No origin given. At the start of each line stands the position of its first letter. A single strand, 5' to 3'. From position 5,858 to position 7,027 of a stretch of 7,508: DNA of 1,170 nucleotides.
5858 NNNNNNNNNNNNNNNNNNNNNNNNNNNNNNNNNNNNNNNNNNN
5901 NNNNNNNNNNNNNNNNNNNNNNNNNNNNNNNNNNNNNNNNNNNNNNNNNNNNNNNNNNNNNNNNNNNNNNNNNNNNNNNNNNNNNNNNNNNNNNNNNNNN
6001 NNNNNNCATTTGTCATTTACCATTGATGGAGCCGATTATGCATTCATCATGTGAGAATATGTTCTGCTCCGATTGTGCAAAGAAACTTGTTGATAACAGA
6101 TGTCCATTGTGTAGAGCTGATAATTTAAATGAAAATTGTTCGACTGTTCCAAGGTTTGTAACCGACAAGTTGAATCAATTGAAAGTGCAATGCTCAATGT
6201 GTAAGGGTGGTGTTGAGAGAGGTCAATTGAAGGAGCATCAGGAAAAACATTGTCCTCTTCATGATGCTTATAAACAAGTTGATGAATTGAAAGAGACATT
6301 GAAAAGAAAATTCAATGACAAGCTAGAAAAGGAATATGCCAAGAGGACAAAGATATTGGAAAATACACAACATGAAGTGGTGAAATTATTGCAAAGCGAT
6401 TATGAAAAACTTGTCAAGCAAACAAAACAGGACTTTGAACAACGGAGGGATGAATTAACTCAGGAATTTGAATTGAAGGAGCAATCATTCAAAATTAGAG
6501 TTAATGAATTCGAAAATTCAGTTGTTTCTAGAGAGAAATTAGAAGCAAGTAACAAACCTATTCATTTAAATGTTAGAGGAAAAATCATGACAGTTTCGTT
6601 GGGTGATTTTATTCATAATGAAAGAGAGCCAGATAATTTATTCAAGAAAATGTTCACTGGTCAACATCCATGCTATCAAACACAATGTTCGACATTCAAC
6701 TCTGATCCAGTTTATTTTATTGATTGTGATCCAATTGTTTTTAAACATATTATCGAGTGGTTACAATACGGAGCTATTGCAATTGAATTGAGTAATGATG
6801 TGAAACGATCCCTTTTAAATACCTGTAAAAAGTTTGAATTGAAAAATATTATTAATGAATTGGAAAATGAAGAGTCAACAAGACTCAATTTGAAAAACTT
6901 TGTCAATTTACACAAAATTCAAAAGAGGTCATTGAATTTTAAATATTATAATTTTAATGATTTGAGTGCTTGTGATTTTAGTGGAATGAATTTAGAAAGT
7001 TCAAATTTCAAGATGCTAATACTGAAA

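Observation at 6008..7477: Unusual chimeric architecture: TRAF N-terminal module (RING + TRAF zinc finger + coiled coil) fused to a KCTD9/FIP2-like BTB-pentapeptide module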

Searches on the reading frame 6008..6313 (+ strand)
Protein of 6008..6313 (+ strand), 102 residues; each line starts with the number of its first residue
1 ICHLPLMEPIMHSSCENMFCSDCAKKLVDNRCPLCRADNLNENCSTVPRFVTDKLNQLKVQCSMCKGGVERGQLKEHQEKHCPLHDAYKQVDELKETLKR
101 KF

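Call 21: search_solved_structures(query=A3, max_evalue=10, show_alignments=4)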
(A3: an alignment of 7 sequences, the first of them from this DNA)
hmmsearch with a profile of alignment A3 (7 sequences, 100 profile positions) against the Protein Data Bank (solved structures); distinct sequences matched with E-value up to 10: 59.
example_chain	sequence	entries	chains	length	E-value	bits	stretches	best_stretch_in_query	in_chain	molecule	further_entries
5din_A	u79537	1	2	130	3.6e-09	40.1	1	1-81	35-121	Ligand of Numb protein X 2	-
6fga_A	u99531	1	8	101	8.5e-07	32.4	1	1-57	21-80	E3 ubiquitin-protein ligase TRIM21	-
6s53_B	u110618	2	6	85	8.5e-07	32.4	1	1-57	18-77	E3 ubiquitin-protein ligase TRIM21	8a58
5h7r_D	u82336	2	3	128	1.3e-06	31.8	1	1-81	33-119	E3 ubiquitin-protein ligase LNX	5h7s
5olm_A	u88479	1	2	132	2.3e-06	31.1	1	1-58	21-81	E3 ubiquitin-protein ligase TRIM21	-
7bbd_B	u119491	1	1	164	3.9e-06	30.3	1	1-57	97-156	Polyubiquitin-B,E3 ubiquitin-protein ligase TRIM21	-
3ztg_A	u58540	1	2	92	5.2e-05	26.7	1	1-64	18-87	E3 UBIQUITIN-PROTEIN LIGASE RBBP6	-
6wi7_A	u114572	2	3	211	0.00072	23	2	1-42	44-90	E3 ubiquitin-protein ligase RING2, Polycomb complex protein BMI-1 chimera | E3 ubiquitin-protein ligase RING2,Polycomb complex protein BMI-1 chimera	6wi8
4ap4_A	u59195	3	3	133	0.0011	22.4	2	10-36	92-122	E3 UBIQUITIN LIGASE RNF4 | E3 UBIQUITIN-PROTEIN LIGASE RNF4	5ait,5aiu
1rmd_A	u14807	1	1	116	0.0077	19.7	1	1-72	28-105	RAG1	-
9g0l_A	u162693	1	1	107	0.0081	19.7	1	1-77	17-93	E3 ubiquitin-protein ligase SIAH1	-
4s3o_C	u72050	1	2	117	0.01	19.4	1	1-44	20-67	Polycomb group RING finger protein 5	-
1jm7_B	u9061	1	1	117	0.014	18.9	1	2-76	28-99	BRCA1-ASSOCIATED RING DOMAIN PROTEIN 1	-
7jzv_B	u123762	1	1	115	0.015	18.8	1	2-76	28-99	BRCA1-associated RING domain protein 1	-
7lyb_N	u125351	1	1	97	0.017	18.6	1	2-41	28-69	BRCA1-associated RING domain protein 1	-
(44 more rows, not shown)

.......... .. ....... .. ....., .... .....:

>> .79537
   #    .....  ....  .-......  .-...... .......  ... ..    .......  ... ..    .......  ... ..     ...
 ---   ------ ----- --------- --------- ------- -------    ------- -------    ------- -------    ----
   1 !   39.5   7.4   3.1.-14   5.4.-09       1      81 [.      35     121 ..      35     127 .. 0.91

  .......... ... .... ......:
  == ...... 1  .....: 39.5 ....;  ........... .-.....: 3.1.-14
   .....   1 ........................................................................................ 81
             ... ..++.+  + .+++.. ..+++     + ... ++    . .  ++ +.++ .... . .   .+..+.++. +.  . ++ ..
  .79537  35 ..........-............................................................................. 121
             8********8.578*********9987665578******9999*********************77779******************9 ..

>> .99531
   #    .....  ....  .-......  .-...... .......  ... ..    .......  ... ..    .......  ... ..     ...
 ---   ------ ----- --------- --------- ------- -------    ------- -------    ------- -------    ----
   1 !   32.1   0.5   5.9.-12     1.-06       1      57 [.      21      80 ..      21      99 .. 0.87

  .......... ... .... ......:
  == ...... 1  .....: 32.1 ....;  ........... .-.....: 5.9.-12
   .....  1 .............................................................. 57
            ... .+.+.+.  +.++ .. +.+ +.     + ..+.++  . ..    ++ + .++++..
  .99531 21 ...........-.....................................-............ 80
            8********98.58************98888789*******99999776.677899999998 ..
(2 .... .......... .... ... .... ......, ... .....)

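Call 51: predict_structure(alignment_id=A3)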
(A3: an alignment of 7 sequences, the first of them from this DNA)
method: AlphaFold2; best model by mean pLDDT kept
length: 102 residues; sequences in the alignment: 7
mean_pLDDT: 74.9   pTM: 0.59
mean pLDDT of the five models: 74.9, 65.4, 63.1, 61.5, 56.6
residues with pLDDT >= 90: 0; 70-90: 82; 50-70: 16; < 50: 4
segments of 3 or more residues with pLDDT < 50: 1-3
pLDDT, mean of each block of 10 residues (from residue 1): 59 83 73 80 79 79 69 75 72 80 71
secondary structure, 60 per line:
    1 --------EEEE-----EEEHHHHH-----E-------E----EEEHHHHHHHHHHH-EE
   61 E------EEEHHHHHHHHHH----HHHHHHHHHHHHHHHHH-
elements in order: E9-12 E18-20 H21-25 E44-46 H47-57 E59-61 E68-70 H71-80 H85-101

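Call 53: fold_search(model_id=the predicted structure, library=pdb)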
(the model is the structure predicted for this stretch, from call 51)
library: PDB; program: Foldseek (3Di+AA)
matches with E <= 10: 287; with E <= 0.001: 0
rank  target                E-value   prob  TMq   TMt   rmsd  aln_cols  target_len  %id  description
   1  5h7r                  1.1e-03  0.99  0.32  0.27  10.8        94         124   23  Structural basis of the flanking zinc-finger motifs crucial for the E3 ligase activity of the LNX1 RING domain (released 2017-11-29)
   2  5din_B                1.5e-03  1.00  0.38  0.32  11.3        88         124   31  Structural Basis for the Indispensable Role of a Unique Zinc Finger Motif in LNX2 Ubiquitination (released 2015-10-14)
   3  5din_A                2.6e-03  0.99  0.33  0.29  11.0        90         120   28  Structural Basis for the Indispensable Role of a Unique Zinc Finger Motif in LNX2 Ubiquitination (released 2015-10-14)
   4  7l3l_A                3.4e-03  0.99  0.34  0.26  10.0        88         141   20  Structure of TRAF5 and TRAF6 RING Hetero dimer (released 2021-02-17)
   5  5vnz_D                5.8e-03  0.99  0.38  0.35  11.3        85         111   24  Structure of a TRAF6-Ubc13~Ub complex (released 2017-12-06)
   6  5vnz_A                9.2e-03  0.99  0.38  0.36  11.3        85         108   24  Structure of a TRAF6-Ubc13~Ub complex (released 2017-12-06)
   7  5vo0_D                1.0e-02  0.99  0.36  0.24   9.7        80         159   24  Structure of a TRAF6-Ubc13~Ub complex (released 2017-12-06)
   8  5vo0_A                1.0e-02  0.98  0.38  0.37  10.9        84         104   23  Structure of a TRAF6-Ubc13~Ub complex (released 2017-12-06)
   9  5olm_A                1.2e-02  0.97  0.36  0.30  11.3        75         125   25  TRIM21 (released 2018-04-25)
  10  7l3l_C                1.6e-02  0.90  0.34  0.27  13.8       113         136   19  Structure of TRAF5 and TRAF6 RING Hetero dimer (released 2021-02-17)
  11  3hcs_A                1.7e-02  0.97  0.38  0.26  10.9        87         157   25  Crystal structure of the N-terminal domain of TRAF6 (released 2009-05-26)
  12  5dka_A                1.7e-02  0.95  0.35  0.37  12.3        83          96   24  A C2HC zinc finger is essential for the activity of the RING ubiquitin ligase RNF125 (released 2016-07-27)
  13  7l3l_B                2.3e-02  0.97  0.36  0.35   9.7        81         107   22  Structure of TRAF5 and TRAF6 RING Hetero dimer (released 2021-02-17)
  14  3hct_A                2.6e-02  0.96  0.38  0.37  10.8        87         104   25  Crystal structure of TRAF6 in complex with Ubc13 in the P1 space group (released 2009-05-26)
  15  6yxe_A                2.8e-02  0.97  0.33  0.37   7.3        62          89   24  Structure of the Trim69 RING domain (released 2020-10-14)
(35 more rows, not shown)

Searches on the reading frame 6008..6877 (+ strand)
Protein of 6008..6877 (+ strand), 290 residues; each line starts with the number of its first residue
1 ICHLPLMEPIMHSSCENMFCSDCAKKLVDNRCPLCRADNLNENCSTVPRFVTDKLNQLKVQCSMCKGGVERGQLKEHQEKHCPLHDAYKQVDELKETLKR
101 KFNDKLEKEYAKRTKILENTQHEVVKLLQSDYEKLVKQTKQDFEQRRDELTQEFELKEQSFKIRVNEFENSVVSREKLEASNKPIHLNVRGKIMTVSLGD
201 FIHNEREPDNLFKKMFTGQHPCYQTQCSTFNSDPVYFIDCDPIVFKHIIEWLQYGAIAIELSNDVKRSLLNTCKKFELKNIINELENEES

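Call 59: find_homologous_proteins(query=A4, max_evalue=0.00001)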
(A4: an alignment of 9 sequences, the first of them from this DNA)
Query A4 (9 sequences) (290 aa, profile of the alignment): 4 proteins with E <= 0.00001 among 3229 candidates.
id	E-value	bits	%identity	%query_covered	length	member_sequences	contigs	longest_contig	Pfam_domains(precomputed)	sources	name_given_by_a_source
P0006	1.9e-108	380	48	86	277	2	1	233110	-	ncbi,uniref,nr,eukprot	ncbi:predicted protein [Naegleria gruberi]|uniref:Predicted protein n=1 Tax=Naegleria gruberi TaxID=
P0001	6.1e-83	296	100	78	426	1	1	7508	PF13576.13,PF13599.14,PF00805.29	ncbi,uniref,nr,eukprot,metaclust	ncbi:predicted protein [Naegleria gruberi]|uniref:Predicted protein n=1 Tax=Naegleria gruberi TaxID=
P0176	3.4e-31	127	29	47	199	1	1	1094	-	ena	-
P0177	2.0e-19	88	28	37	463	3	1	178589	PF02214.29,PF16017.12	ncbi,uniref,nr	ncbi:uncharacterized protein LOC132754513 isoform X2 [Ruditapes philippinarum]|uniref:uncharacterize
